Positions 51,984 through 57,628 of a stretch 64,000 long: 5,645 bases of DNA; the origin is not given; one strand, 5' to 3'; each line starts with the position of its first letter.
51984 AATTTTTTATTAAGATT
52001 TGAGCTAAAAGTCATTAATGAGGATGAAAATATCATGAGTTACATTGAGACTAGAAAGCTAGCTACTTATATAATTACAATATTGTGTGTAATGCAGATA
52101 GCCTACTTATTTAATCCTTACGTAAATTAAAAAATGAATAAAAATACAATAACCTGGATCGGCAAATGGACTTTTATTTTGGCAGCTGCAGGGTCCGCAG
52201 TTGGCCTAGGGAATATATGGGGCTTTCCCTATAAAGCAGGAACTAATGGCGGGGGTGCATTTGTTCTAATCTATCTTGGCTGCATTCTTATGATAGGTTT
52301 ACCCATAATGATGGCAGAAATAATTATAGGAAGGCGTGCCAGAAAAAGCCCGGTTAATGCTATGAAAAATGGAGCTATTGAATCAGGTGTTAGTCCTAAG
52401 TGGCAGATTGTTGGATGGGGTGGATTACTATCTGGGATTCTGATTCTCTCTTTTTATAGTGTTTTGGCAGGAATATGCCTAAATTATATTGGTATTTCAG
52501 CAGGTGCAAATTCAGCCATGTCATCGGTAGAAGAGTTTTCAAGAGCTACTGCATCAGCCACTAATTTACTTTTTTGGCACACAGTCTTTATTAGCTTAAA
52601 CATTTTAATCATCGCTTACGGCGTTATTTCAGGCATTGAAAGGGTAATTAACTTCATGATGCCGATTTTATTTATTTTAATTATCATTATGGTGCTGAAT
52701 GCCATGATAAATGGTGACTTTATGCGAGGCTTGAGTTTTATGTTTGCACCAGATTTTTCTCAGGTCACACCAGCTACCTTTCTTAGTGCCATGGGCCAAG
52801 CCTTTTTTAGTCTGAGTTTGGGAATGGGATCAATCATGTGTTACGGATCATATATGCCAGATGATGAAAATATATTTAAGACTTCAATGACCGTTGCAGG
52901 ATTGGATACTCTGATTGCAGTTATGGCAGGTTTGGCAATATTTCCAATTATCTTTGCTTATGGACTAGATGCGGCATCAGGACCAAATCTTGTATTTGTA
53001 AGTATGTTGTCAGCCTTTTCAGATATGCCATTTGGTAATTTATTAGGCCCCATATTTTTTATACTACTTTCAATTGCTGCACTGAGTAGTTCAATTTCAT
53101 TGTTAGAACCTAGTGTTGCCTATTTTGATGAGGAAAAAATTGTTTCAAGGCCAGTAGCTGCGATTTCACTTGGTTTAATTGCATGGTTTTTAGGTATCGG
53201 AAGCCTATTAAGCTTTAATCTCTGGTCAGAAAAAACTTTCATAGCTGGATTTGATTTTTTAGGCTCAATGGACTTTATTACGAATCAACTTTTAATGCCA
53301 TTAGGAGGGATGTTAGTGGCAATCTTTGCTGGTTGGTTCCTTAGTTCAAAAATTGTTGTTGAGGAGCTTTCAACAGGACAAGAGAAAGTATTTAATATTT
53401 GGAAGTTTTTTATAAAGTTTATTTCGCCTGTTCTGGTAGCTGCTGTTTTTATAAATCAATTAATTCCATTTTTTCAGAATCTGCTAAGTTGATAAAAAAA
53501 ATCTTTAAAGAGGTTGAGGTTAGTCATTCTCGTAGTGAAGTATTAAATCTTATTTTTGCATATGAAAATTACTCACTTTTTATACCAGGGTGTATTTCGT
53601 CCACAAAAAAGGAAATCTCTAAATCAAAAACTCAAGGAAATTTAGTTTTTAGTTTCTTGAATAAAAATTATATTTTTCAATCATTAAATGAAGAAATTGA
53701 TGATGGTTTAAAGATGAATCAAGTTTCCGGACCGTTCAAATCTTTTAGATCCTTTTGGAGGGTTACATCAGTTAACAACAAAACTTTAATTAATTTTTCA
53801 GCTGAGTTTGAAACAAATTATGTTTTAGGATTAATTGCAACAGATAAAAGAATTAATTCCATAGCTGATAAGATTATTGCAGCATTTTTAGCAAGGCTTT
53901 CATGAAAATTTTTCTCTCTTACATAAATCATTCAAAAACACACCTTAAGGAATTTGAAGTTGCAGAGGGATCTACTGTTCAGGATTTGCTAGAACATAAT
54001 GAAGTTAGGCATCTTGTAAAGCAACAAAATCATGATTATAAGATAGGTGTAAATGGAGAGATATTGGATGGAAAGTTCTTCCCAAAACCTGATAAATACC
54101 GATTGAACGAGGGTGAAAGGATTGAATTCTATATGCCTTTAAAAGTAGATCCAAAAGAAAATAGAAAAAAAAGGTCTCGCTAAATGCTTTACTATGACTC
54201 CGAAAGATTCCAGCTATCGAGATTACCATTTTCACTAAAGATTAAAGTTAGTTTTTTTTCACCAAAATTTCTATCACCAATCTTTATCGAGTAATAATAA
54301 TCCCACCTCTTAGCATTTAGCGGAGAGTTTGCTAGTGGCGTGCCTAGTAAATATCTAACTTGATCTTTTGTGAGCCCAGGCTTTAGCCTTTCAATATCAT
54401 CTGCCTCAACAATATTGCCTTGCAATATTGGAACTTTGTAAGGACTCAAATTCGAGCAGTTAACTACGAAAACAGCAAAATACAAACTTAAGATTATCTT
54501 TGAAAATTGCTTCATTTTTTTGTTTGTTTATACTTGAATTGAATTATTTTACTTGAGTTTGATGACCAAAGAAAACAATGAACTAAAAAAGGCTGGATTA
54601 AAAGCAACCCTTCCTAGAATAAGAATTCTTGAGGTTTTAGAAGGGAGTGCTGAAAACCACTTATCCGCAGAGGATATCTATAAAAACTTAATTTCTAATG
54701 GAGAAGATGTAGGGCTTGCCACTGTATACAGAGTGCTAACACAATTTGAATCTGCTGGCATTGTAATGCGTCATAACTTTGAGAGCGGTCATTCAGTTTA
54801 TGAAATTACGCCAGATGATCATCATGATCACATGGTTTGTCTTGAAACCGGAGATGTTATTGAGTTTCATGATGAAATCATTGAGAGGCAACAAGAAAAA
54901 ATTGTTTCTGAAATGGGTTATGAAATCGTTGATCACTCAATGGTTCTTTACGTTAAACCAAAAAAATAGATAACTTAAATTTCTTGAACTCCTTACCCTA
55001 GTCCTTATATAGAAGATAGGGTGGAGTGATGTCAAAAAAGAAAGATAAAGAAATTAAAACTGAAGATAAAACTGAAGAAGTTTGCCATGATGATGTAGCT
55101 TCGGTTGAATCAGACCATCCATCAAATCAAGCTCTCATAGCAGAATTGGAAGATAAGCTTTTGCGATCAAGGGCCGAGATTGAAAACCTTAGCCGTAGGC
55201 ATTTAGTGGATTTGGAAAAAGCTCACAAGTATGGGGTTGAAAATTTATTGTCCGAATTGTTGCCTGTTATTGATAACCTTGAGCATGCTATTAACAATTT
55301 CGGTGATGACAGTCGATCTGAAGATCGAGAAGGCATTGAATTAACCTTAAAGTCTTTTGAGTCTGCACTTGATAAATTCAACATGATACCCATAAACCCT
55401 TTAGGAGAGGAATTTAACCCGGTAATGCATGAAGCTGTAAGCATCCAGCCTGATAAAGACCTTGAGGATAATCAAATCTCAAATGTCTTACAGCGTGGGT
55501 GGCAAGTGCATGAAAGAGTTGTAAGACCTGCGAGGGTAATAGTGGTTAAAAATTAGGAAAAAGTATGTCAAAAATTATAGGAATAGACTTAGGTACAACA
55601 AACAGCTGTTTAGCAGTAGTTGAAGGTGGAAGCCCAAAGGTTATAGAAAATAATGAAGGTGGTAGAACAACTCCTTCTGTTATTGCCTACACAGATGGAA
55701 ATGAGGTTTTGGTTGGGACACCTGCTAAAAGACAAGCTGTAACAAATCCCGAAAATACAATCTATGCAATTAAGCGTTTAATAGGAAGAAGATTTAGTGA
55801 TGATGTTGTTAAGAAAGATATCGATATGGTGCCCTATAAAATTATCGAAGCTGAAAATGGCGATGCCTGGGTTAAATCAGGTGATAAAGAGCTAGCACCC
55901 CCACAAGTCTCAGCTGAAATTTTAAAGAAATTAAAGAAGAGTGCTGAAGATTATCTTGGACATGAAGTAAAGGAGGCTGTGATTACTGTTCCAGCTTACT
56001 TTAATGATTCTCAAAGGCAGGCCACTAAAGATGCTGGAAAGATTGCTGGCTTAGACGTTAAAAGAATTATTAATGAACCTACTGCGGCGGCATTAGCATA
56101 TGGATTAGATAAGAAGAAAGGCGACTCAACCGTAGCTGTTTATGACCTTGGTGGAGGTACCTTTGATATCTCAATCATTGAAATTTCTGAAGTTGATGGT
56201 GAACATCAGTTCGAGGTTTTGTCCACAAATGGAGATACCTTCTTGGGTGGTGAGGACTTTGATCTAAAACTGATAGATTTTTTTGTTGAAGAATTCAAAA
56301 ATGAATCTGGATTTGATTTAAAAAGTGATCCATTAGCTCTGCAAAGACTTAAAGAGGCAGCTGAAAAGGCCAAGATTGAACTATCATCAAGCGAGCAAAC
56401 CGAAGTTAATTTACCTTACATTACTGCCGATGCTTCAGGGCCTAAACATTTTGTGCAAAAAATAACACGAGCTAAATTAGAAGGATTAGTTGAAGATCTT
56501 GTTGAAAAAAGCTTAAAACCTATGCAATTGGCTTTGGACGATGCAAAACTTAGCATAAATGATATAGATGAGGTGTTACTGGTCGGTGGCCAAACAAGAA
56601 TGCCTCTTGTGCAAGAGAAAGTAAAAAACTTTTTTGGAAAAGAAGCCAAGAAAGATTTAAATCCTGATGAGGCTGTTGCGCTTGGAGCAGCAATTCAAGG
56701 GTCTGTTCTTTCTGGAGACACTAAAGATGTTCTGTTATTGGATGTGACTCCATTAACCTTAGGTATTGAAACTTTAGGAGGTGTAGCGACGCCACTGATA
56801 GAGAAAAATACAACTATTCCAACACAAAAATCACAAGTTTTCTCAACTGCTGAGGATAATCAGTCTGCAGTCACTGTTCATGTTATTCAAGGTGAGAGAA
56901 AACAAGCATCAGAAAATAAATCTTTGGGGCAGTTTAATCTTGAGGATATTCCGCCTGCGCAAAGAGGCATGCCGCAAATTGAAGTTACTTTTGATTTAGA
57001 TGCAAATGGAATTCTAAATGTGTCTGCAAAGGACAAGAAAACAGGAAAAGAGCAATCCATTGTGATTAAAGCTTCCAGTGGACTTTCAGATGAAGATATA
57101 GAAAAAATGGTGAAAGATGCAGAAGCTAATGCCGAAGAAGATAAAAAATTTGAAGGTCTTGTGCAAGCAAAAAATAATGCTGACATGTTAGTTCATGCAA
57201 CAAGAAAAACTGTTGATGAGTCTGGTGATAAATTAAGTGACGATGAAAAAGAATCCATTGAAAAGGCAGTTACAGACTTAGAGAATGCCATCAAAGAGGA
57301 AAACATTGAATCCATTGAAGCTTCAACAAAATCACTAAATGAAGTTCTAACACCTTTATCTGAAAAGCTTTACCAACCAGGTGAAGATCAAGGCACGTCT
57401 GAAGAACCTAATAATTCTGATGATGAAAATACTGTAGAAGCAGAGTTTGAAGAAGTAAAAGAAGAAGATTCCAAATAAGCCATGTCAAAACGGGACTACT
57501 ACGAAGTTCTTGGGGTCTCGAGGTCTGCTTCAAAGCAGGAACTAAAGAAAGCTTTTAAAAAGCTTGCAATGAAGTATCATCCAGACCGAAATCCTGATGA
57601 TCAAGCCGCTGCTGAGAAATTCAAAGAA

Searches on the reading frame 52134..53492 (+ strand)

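Call 49: search_protein_families(library=pfam, proteins=[window:52134-53492:+], max_evalue=0.00001)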
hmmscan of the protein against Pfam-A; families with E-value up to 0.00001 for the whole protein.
window:52134-53492:+ (452 aa): 1 family
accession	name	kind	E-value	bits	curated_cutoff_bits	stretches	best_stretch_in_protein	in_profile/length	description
PF00209.24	SNF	-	1e-44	153.6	27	2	150-446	181-484/524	Sodium:neurotransmitter symporter family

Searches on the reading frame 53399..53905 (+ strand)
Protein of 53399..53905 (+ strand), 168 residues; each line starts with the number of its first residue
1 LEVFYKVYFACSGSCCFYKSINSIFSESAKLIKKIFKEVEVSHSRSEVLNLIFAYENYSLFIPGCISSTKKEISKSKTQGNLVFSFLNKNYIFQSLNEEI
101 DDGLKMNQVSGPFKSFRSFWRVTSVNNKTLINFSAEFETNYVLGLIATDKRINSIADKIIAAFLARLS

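Call 50: search_protein_families(library=pfam, proteins=[window:53399-53905:+], max_evalue=0.00001)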
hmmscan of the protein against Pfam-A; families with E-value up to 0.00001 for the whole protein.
window:53399-53905:+ (168 aa): 1 family
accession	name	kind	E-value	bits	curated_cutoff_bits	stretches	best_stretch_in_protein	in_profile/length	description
PF03364.25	Polyketide_cyc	-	6.5e-12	46.3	23.4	1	41-163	1-125/126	Polyketide cyclase / dehydrase and lipid transport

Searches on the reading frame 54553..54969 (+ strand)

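Call 50: search_protein_families(library=pfam, proteins=[window:54553-54969:+], max_evalue=0.00001)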
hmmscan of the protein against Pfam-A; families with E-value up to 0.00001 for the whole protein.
window:54553-54969:+ (138 aa): 1 family
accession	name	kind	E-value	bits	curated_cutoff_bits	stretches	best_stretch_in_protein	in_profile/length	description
PF01475.25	FUR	-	1.4e-43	148.3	23.1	1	13-133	1-121/121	Ferric uptake regulator family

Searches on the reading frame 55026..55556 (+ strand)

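Call 50: search_protein_families(library=pfam, proteins=[window:55026-55556:+], max_evalue=0.00001)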
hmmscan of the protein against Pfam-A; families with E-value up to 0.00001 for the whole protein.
window:55026-55556:+ (176 aa): 1 family
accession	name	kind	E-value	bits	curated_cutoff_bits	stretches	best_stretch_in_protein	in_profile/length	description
PF01025.24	GrpE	-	2.1e-44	151.5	25.8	1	17-175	6-165/165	GrpE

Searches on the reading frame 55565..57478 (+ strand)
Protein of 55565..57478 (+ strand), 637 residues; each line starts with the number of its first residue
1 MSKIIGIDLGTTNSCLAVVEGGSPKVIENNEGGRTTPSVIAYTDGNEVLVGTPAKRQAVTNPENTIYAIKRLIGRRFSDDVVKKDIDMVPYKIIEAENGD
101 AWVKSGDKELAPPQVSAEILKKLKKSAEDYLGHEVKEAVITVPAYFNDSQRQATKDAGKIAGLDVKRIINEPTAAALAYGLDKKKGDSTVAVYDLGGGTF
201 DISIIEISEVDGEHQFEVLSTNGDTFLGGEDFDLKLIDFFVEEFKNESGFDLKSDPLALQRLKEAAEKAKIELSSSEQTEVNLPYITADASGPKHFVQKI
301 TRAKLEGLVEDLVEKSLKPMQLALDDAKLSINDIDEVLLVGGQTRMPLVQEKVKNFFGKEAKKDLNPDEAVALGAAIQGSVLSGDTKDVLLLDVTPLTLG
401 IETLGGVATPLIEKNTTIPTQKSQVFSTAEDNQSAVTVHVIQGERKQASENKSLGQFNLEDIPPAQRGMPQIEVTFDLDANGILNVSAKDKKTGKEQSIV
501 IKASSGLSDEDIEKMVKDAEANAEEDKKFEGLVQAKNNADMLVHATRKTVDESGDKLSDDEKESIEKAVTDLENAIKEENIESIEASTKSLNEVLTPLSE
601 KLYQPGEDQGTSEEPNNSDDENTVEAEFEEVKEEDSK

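Call 50: search_protein_families(library=pfam, proteins=[window:55565-57478:+], max_evalue=0.00001)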
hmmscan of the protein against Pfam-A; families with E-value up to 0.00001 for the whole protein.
window:55565-57478:+ (637 aa): 2 families
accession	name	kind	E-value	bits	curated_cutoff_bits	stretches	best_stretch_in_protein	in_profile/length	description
PF00012.26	HSP70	-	3.5e-261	868.1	20.6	1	4-604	1-599/599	Hsp70 protein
PF06723.19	MreB_Mbl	-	2.5e-12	46.7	27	1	115-376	73-316/327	MreB/Mbl protein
